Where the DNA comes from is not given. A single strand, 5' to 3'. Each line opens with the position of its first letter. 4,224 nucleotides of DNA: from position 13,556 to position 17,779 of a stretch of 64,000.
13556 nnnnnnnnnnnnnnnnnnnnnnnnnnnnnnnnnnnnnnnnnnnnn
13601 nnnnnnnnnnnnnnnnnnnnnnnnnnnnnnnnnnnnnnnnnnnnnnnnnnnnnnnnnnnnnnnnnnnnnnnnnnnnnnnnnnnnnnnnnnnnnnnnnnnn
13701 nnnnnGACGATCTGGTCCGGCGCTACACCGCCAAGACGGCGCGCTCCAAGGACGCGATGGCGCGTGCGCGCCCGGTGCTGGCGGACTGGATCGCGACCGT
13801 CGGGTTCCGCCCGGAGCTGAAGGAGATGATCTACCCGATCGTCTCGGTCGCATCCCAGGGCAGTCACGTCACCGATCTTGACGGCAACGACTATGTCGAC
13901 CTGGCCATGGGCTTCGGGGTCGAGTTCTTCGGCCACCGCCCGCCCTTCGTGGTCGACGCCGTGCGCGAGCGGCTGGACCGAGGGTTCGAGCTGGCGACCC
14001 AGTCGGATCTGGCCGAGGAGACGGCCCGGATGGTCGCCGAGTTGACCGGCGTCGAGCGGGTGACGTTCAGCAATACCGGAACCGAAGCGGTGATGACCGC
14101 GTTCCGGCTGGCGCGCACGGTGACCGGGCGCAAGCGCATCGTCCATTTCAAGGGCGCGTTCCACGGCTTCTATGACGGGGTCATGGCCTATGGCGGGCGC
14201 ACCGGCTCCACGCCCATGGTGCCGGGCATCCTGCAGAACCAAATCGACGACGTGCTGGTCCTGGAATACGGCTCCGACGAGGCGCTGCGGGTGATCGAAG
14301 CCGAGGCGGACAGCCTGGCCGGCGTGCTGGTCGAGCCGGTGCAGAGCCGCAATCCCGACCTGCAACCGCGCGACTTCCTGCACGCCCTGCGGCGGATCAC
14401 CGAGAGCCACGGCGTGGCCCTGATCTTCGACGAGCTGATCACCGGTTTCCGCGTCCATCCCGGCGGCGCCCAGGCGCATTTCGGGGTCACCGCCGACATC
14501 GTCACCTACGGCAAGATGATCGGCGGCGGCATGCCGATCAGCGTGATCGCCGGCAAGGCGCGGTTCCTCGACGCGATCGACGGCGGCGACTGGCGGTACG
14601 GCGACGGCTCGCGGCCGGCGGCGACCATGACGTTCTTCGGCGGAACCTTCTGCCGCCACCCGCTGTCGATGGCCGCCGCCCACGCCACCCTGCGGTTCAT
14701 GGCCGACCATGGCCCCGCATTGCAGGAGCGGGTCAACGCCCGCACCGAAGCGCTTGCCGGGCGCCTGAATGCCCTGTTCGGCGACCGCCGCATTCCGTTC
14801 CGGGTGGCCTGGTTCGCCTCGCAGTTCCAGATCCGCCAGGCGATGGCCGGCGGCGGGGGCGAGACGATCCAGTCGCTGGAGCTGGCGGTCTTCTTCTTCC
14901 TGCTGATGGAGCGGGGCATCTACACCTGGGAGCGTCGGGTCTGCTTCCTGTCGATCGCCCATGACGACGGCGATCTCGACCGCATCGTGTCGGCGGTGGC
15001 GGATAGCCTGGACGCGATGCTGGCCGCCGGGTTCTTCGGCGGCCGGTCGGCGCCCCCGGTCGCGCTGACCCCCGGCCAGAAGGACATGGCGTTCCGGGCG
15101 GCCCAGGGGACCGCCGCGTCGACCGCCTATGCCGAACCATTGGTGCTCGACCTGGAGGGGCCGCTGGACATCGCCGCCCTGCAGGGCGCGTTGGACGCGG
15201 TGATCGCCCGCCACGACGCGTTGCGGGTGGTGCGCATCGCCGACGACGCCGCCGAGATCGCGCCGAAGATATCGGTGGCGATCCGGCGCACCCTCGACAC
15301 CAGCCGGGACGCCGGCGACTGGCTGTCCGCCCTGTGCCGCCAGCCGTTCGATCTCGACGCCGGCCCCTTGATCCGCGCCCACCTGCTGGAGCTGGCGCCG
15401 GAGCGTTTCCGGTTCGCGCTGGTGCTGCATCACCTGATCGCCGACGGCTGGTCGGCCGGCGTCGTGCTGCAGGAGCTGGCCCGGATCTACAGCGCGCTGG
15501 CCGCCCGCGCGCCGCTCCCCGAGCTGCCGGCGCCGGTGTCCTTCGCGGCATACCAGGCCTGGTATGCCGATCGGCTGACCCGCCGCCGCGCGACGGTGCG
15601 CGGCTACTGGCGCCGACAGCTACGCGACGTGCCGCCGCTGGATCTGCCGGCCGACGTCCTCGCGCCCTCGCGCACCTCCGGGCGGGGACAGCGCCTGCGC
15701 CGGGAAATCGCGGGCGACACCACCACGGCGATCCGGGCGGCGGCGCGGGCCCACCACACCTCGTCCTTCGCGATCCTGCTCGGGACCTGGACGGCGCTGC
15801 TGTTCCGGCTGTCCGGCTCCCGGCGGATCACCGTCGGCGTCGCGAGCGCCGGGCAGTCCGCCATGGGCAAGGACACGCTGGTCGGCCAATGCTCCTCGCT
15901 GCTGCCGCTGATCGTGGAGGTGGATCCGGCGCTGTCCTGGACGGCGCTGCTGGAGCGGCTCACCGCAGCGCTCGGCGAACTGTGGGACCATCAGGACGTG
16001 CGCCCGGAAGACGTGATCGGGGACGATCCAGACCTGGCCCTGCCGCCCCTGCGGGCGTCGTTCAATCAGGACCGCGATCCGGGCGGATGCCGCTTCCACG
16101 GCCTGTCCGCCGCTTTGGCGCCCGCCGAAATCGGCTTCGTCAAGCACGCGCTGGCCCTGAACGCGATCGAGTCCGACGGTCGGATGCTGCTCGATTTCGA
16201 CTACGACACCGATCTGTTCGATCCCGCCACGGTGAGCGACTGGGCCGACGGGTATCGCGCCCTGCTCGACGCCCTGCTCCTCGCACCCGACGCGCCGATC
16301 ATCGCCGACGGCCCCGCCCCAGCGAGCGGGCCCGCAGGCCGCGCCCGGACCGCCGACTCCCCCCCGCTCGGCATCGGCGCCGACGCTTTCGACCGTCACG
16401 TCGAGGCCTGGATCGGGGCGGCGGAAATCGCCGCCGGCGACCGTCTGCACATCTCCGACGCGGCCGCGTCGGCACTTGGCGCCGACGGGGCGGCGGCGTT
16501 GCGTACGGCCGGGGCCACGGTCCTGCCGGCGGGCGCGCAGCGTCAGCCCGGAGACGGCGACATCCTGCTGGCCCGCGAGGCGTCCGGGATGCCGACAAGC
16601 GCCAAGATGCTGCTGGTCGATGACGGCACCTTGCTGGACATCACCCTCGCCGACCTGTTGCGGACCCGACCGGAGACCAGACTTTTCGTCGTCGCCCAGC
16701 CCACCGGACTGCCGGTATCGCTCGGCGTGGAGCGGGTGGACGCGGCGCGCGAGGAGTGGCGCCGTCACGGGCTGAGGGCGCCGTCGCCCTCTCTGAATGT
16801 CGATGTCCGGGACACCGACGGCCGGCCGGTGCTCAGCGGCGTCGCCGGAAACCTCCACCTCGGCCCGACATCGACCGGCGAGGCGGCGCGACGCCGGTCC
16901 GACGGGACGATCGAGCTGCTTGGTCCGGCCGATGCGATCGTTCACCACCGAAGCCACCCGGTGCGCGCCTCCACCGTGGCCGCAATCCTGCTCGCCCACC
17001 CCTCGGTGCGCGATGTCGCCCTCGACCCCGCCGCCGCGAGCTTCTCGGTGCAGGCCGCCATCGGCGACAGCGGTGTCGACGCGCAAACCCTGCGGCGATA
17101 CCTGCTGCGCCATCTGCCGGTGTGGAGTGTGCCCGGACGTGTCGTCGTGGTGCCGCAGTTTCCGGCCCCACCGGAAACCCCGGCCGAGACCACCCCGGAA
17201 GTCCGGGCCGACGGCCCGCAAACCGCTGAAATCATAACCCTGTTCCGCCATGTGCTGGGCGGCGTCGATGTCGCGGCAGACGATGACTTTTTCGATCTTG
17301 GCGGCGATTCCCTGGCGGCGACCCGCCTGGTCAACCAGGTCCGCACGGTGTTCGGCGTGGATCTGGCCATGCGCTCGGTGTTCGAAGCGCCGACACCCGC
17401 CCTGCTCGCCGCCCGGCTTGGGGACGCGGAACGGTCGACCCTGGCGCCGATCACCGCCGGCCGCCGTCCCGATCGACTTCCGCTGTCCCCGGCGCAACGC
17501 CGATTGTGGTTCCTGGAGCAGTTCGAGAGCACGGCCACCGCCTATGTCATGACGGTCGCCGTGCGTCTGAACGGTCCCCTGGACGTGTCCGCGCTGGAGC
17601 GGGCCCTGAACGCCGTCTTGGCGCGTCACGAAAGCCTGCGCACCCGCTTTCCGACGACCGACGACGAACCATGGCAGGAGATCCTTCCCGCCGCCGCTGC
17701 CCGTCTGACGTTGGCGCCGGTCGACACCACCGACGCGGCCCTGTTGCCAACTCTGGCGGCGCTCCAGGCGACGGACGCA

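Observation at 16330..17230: First NRPS module after the aminotransferase carries only a decayed A-domain relic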

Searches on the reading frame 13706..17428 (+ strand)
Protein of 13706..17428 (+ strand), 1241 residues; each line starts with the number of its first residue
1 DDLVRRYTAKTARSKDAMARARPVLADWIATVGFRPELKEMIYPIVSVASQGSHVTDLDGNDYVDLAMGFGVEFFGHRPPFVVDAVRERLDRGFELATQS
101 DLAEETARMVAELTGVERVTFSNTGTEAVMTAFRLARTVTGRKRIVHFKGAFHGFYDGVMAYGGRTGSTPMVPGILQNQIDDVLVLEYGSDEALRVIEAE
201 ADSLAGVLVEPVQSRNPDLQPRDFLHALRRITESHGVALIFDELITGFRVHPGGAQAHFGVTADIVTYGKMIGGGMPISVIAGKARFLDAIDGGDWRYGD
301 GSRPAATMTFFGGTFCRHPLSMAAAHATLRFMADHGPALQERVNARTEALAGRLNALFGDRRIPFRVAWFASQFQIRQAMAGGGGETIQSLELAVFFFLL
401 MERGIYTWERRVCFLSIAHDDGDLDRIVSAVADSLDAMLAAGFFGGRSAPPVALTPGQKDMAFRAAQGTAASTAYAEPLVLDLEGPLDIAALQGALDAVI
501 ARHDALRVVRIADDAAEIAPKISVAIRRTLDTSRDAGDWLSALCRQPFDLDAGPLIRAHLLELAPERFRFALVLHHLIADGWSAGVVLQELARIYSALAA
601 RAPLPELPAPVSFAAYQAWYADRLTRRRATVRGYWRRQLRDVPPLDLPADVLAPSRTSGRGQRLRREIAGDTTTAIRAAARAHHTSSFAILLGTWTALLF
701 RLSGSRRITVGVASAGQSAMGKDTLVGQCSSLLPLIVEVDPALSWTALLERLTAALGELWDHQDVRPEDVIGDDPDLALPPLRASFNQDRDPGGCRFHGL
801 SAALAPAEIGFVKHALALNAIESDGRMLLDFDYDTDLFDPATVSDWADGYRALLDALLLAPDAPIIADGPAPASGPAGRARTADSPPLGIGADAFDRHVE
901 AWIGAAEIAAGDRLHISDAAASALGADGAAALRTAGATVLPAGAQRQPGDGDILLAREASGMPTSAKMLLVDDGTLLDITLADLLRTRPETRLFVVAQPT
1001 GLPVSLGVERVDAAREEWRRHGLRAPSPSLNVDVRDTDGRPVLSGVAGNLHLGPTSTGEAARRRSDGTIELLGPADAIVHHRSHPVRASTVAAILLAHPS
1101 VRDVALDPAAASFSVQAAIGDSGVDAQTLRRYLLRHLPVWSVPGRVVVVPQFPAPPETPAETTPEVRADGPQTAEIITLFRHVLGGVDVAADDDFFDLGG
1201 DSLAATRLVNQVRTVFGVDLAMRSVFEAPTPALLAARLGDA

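Call 13: find_homologous_proteins(query=window:13706-17428:+, max_evalue=1e-10)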
Query window:13706-17428:+ (1241 aa): 1648 proteins with E <= 1e-10 among 8000 candidates; the best 120 are listed.
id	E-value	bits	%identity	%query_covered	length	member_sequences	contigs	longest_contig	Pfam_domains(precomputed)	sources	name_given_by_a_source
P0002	1.6e-287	975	67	51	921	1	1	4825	PF00668.26,PF00202.28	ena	-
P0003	1.4e-246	840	73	41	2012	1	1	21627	PF13489.13,PF00109.33,PF22621.3,PF00550.32,PF00202.28,PF08241.19,PF16197.12,PF00698.27,PF13847.13,PF13649.13,PF02801.29,PF08242.19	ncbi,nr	ncbi:MAG: amino acid adenylation protein, partial [Roseomonas sp.]|nr:amino acid adenylation protein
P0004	3.2e-234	799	41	70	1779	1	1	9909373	PF00668.26,PF00550.32,PF00202.28,PF00501.35,PF13193.13,PF23297.2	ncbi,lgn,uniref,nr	ncbi:amino acid adenylation [Calothrix sp. NIES-2100]|uniref:non-ribosomal peptide synthetase n=1 Ta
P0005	4.9e-233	795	41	70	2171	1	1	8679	PF00668.26,PF00550.32,PF00202.28,PF00501.35,PF13193.13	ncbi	ncbi:MAG: amino acid adenylation domain-containing protein [Pseudomonadota bacterium]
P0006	1.5e-232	793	42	70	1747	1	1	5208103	PF00668.26,PF00550.32,PF00202.28,PF00501.35,PF13193.13,PF23297.2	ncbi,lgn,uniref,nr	ncbi:non-ribosomal peptide synthetase [Fortiea contorta]|uniref:non-ribosomal peptide synthetase n=1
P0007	3.5e-232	792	41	69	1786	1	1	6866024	PF00668.26,PF00550.32,PF00202.28,PF00501.35,PF13193.13,PF23297.2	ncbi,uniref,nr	ncbi:non-ribosomal peptide synthetase [Halotia branconii]|uniref:Amino acid adenylation domain-conta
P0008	1.7e-231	790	41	70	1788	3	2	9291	PF00668.26,PF00550.32,PF00202.28,PF00501.35,PF13193.13,PF23297.2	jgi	jgi:amino acid adenylation domain-containing protein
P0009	2.1e-231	789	48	70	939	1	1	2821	PF00668.26,PF00550.32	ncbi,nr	ncbi:MAG TPA: condensation domain-containing protein, partial [Rhodopila sp.]|nr:condensation domain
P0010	8.3e-231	787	42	69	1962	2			PF00668.26,PF00550.32,PF00202.28,PF00501.35,PF13193.13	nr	nr:non-ribosomal peptide synthetase [Burkholderia sp. Ac-20344]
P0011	1.3e-229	783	39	69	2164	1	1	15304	PF00668.26,PF00550.32,PF00202.28,PF00501.35,PF13193.13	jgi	jgi:glutamate-1-semialdehyde-2,1-aminomutase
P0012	3.2e-224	766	38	70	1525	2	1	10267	PF00668.26,PF00550.32,PF00202.28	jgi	jgi:iturin family lipopeptide synthetase A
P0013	3.9e-221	755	39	69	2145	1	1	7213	PF00668.26,PF00550.32,PF00202.28,PF00501.35,PF13193.13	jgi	jgi:amino acid adenylation domain-containing protein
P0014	1.6e-220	753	39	70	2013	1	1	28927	PF00668.26,PF00550.32,PF00202.28,PF00501.35,PF13193.13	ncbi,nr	ncbi:MAG: amino acid adenylation domain-containing protein, partial [Nitrospirae bacterium]|nr:amino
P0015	8.5e-217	741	39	69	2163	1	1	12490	PF00668.26,PF00550.32,PF00202.28,PF00501.35,PF13193.13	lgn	-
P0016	3.1e-216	739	43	69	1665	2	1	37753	PF00668.26,PF00550.32,PF00202.28,PF00501.35,PF13193.13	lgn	-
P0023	1.6e-212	727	45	69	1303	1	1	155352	PF00668.26,PF00550.32,PF00202.28,PF00975.27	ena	-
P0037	9.2e-205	701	36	72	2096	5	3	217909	PF00668.26,PF22336.3,PF22621.3,PF00550.32,PF00202.28,PF23297.2,PF00698.27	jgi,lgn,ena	-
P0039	1.7e-203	697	39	70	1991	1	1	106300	PF00668.26,PF00550.32,PF00202.28,PF00698.27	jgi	jgi:glutamate-1-semialdehyde aminotransferase/malonyl CoA-acyl carrier protein transacylase/non-ribo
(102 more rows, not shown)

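Call 17: find_encoding_contigs(protein=P0009, flank=10000, max_places=4)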
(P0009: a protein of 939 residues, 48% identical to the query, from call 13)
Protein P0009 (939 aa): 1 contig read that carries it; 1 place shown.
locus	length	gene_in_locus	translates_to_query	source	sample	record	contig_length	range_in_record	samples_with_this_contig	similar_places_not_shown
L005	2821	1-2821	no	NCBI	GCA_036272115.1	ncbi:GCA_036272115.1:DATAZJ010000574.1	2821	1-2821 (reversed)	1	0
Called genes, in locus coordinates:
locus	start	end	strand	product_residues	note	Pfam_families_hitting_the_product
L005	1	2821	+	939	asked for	PF00668:Condensation, PF00550:PP-binding (weak)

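Call 94: find_encoding_contigs(protein=P0039, flank=10000, max_places=1)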
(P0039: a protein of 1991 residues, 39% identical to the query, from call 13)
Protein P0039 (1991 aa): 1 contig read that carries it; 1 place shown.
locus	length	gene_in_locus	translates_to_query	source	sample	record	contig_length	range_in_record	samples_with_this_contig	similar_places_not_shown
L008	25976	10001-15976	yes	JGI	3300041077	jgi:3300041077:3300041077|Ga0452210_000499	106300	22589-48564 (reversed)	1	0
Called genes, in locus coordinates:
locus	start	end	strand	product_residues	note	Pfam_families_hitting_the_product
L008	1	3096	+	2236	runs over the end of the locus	PF00668:Condensation, PF02310:B12-binding, PF00501:AMP-binding, PF13193:AMP-binding_C, PF00550:PP-binding, PF00668:Condensation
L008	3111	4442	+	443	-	PF04055:Radical_SAM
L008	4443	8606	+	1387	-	PF00668:Condensation, PF00501:AMP-binding, PF13193:AMP-binding_C, PF00550:PP-binding, PF00668:Condensation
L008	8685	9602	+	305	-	PF04754:Transposase_31, PF27070:HTH_Rpn_C (weak)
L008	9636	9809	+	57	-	PF27070:HTH_Rpn_C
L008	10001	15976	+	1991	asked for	PF00698:Acyl_transf_1, PF00550:PP-binding, PF00202:Aminotran_3, PF00668:Condensation, PF00550:PP-binding, PF00668:Condensation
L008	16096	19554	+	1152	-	PF00501:AMP-binding, PF00550:PP-binding, PF00109:ketoacyl-synt, PF00108:Thiolase_N (weak), PF02801:Ketoacyl-synt_C, PF16197:KAsynt_C_assoc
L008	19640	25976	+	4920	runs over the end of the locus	PF04055:Radical_SAM, PF00668:Condensation, PF00501:AMP-binding, PF13193:AMP-binding_C, PF00550:PP-binding, PF00668:Condensation, PF00501:AMP-binding, PF04055:Radical_SAM, +10 more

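Call 95: find_encoding_contigs(protein=P0037, flank=10000, max_places=1)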
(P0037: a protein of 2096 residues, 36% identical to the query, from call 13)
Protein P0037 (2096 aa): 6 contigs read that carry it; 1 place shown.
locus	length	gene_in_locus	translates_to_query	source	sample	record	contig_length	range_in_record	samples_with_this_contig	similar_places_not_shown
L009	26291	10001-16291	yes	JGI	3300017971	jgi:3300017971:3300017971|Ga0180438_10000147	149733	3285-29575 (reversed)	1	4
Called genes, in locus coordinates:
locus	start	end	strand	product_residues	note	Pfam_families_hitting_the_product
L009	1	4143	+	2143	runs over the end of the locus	PF00668:Condensation, PF00501:AMP-binding, PF13193:AMP-binding_C, PF00550:PP-binding, PF00668:Condensation, PF00501:AMP-binding, PF13193:AMP-binding_C, PF00550:PP-binding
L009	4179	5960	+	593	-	PF03417:AAT, PF12895:ANAPC3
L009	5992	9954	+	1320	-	PF00109:ketoacyl-synt, PF02801:Ketoacyl-synt_C, PF16197:KAsynt_C_assoc, PF22336:RhiE-like_linker, PF22621:CurL-like_PKS_C, PF00550:PP-binding, PF00668:Condensation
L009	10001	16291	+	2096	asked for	PF22621:CurL-like_PKS_C, PF00698:Acyl_transf_1, PF00550:PP-binding, PF23297:ACP_SdgA_C, PF00202:Aminotran_3, PF00668:Condensation, PF00550:PP-binding, PF00668:Condensation, +1 more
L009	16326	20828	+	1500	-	PF00501:AMP-binding, PF00550:PP-binding, PF00109:ketoacyl-synt, PF00108:Thiolase_N (weak), PF02801:Ketoacyl-synt_C, PF16197:KAsynt_C_assoc, PF22621:CurL-like_PKS_C, PF00698:Acyl_transf_1, +1 more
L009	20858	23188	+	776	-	PF02310:B12-binding (faint), PF04055:Radical_SAM, PF00668:Condensation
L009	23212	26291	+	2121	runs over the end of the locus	?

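Call 96: find_encoding_contigs(protein=P0023, flank=10000, max_places=1)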
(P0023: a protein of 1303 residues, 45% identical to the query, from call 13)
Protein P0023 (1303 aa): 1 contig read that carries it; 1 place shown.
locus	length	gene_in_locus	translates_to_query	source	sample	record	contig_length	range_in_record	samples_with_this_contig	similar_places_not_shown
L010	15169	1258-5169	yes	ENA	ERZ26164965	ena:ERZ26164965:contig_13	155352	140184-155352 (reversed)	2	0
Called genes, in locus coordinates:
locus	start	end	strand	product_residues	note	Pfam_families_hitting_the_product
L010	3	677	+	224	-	?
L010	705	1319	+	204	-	PF00550:PP-binding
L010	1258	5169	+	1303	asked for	PF00202:Aminotran_3, PF00668:Condensation, PF00550:PP-binding, PF00975:Thioesterase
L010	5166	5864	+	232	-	PF22624:AASDHPPT_N, PF01648:ACPS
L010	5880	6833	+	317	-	PF00535:Glycos_transf_2, PF10111:Glyco_tranf_2_2, PF13641:Glyco_tranf_2_3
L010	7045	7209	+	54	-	-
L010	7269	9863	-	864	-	PF16334:DUF4964, PF17168:DUF5127, PF16335:GtaA_6_Hairpin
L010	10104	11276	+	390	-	PF01548:DEDD_Tnp_IS110, PF02371:Transposase_20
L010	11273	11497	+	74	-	-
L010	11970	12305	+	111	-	PF12728:HTH_17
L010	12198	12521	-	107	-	-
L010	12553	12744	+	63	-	-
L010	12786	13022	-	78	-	-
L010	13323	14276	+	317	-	PF07610:DUF1573 (weak), PF00578:AhpC-TSA, PF08534:Redoxin (weak)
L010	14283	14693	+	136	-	-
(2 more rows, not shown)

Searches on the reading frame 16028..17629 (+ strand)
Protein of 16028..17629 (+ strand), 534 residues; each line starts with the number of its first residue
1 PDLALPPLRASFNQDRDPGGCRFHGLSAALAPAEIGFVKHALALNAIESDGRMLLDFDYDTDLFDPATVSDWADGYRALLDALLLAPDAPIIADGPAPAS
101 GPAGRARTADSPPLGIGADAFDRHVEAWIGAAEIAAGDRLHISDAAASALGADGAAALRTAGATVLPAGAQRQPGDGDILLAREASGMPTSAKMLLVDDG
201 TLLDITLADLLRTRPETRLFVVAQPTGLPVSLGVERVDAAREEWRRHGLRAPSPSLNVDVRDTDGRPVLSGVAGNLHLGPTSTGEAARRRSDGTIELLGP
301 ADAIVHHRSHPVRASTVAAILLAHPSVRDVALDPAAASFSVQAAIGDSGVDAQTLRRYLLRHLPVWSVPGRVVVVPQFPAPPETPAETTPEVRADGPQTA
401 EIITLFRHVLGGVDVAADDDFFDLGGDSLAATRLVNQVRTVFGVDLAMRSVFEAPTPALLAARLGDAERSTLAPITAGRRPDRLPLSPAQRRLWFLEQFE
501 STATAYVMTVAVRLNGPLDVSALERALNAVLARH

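Call 4: search_protein_families(library=pfam, proteins=[window:16028-17629:+], max_evalue=10)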
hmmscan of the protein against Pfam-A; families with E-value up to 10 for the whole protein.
window:16028-17629:+ (534 aa): 2 families
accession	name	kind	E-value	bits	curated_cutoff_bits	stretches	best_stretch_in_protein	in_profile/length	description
PF00668.25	Condensation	-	3.9e-20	72.4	30.6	2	483-534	4-55/456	Condensation domain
PF00550.31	PP-binding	-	5.8e-15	55.7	20.8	1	401-464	2-67/67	Phosphopantetheine attachment site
